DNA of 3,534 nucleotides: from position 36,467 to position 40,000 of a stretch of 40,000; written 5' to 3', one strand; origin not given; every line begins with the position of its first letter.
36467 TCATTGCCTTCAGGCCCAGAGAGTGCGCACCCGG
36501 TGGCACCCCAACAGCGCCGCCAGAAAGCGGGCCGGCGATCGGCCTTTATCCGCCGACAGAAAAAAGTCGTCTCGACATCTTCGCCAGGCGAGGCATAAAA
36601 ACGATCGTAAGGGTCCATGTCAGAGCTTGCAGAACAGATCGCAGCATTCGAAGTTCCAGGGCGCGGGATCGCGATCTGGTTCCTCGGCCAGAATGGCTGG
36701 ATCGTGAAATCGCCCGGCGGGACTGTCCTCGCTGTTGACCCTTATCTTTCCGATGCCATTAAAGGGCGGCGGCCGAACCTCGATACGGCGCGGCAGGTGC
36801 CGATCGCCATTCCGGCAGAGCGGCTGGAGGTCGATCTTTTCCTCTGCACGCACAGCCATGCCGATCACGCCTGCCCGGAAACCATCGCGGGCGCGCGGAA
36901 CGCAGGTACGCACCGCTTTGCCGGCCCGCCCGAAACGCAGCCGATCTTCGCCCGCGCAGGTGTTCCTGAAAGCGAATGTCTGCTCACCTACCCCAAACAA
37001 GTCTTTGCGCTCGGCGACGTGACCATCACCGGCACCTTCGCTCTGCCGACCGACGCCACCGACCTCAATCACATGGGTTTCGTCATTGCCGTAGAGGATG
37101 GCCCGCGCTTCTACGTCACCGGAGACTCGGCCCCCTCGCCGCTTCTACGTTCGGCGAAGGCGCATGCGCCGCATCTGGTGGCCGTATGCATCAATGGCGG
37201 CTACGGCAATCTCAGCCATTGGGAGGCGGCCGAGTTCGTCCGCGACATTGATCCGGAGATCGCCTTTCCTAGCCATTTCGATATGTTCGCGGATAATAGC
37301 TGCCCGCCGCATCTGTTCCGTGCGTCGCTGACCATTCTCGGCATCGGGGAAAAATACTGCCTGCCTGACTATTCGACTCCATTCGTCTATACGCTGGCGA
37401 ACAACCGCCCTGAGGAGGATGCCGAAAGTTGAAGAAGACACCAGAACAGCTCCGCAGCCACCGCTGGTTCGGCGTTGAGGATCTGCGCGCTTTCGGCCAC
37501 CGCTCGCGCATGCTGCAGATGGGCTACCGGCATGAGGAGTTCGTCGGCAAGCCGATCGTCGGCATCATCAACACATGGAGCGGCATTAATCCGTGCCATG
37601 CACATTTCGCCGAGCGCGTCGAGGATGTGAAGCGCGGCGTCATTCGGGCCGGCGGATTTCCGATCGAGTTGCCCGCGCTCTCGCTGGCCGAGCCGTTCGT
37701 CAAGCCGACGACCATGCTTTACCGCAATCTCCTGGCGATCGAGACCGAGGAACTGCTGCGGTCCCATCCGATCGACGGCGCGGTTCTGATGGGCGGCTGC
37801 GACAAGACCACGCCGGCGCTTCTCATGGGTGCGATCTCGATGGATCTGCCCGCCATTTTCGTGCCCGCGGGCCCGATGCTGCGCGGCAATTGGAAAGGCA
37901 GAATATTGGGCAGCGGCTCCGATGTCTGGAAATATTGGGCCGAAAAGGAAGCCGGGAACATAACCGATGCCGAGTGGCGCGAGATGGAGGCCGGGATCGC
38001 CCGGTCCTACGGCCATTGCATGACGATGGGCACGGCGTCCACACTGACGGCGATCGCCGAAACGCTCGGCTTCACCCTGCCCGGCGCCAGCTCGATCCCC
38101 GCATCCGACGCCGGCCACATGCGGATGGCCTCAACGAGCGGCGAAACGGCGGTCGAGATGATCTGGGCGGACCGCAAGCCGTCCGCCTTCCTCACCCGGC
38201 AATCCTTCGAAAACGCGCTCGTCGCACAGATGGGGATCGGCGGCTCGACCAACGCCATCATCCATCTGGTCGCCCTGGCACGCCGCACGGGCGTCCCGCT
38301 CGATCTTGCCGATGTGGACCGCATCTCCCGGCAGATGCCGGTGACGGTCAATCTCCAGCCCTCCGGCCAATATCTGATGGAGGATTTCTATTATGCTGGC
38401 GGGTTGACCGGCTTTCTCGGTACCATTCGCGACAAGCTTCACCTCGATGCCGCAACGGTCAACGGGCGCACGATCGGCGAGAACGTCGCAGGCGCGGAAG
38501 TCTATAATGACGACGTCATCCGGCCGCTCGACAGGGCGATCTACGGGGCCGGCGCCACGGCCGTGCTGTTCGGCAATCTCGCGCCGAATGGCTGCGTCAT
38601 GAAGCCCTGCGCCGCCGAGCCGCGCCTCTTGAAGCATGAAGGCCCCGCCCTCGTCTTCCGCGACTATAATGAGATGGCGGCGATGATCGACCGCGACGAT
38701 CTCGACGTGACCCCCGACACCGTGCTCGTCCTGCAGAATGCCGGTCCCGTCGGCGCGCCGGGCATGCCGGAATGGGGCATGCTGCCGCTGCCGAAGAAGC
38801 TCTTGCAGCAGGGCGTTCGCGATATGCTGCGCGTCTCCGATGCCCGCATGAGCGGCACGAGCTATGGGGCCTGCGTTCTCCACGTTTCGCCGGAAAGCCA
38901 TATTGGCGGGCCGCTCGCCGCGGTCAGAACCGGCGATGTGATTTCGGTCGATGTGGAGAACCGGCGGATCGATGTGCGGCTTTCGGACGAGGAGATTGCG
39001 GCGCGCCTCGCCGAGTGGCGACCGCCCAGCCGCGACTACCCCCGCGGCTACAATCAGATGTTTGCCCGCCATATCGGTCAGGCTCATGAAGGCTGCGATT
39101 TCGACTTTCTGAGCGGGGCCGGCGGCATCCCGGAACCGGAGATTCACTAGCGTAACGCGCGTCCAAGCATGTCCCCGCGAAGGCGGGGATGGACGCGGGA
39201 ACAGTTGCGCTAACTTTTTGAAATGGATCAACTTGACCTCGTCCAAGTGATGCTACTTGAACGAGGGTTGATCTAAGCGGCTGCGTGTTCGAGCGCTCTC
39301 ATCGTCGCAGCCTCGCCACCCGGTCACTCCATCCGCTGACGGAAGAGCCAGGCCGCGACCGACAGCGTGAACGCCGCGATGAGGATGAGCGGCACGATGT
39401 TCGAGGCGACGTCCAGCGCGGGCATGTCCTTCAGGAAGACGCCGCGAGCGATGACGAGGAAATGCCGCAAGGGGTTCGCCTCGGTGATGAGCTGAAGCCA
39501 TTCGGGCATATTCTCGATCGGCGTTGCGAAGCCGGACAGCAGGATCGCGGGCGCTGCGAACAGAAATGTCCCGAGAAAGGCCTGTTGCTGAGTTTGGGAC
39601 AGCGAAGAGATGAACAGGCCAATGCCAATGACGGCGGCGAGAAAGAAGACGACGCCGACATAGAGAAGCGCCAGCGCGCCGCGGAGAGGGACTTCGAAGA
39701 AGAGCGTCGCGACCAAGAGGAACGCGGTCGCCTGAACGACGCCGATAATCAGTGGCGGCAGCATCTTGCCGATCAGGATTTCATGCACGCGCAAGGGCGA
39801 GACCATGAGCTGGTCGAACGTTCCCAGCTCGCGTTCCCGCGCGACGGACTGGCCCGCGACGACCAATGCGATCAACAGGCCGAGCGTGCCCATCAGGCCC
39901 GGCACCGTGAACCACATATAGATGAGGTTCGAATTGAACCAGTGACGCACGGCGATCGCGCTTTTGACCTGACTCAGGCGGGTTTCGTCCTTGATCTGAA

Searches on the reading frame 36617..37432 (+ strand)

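Call 84: search_protein_families(library=pfam, proteins=[window:36617-37432:+], max_evalue=0.0001)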
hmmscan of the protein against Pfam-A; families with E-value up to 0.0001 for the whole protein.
window:36617-37432:+ (271 aa): 2 families
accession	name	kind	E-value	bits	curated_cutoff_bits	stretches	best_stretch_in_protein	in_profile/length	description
PF13483.12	Lactamase_B_3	-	1.8e-09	38.2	24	1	20-220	2-160/160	Beta-lactamase superfamily domain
PF12706.13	Lactamase_B_2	-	2.3e-09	37.6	27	1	44-221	4-200/200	Beta-lactamase superfamily domain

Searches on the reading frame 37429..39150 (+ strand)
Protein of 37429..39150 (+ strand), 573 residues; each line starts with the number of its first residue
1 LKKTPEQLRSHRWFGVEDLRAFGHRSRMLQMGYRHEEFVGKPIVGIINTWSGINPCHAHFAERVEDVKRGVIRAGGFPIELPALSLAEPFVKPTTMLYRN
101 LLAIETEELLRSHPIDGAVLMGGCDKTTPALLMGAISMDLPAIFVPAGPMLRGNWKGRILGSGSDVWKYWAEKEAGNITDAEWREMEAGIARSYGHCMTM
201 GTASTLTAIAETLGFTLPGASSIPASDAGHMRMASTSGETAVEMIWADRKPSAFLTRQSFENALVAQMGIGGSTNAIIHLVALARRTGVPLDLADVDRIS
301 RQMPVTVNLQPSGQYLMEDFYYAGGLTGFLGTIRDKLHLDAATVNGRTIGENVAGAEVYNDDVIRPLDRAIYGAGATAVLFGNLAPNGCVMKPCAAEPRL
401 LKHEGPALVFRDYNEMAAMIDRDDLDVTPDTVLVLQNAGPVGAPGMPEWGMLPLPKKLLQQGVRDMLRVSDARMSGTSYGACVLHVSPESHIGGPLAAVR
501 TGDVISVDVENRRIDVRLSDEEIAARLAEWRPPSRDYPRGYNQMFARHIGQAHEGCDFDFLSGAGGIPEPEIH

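Call 84: search_protein_families(library=pfam, proteins=[window:37429-39150:+], max_evalue=0.0001)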
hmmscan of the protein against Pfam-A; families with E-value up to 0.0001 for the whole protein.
window:37429-39150:+ (573 aa): 2 families
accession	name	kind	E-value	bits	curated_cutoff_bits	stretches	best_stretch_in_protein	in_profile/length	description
PF00920.27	ILVD_EDD_N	-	1e-100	337.4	27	1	41-352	1-316/316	Dihydroxy-acid/6-phosphogluconate dehydratase N-terminal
PF24877.1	ILV_EDD_C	-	4.1e-62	209.4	27.7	1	362-556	1-191/191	Dihydroxy-acid/6-phosphogluconate dehydratase C-terminal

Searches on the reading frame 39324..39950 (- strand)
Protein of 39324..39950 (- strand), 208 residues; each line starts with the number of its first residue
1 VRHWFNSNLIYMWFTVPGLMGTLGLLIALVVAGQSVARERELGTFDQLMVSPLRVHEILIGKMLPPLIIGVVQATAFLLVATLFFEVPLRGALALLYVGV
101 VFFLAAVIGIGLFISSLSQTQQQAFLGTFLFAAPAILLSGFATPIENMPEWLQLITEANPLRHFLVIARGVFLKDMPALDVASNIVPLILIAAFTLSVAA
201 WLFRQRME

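Call 84: search_protein_families(library=pfam, proteins=[window:39324-39950:-], max_evalue=0.0001)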
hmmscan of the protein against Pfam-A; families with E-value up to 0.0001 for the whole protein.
window:39324-39950:- (208 aa): 4 families
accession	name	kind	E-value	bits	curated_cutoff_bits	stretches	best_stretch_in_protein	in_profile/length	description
PF01061.29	ABC2_membrane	-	1.2e-28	100.6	26.9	1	15-172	50-210/211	ABC-2 type transporter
PF12698.13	ABC2_membrane_3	-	1.1e-23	84.3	31.6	1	5-201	154-347/347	ABC-2 family transporter protein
PF12679.13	ABC2_membrane_2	-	1.3e-11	44.8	27.2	1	19-206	73-281/283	ABC-2 family transporter protein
PF12730.13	ABC2_membrane_4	-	4.9e-05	23.8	27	1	5-115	41-151/179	ABC-2 family transporter protein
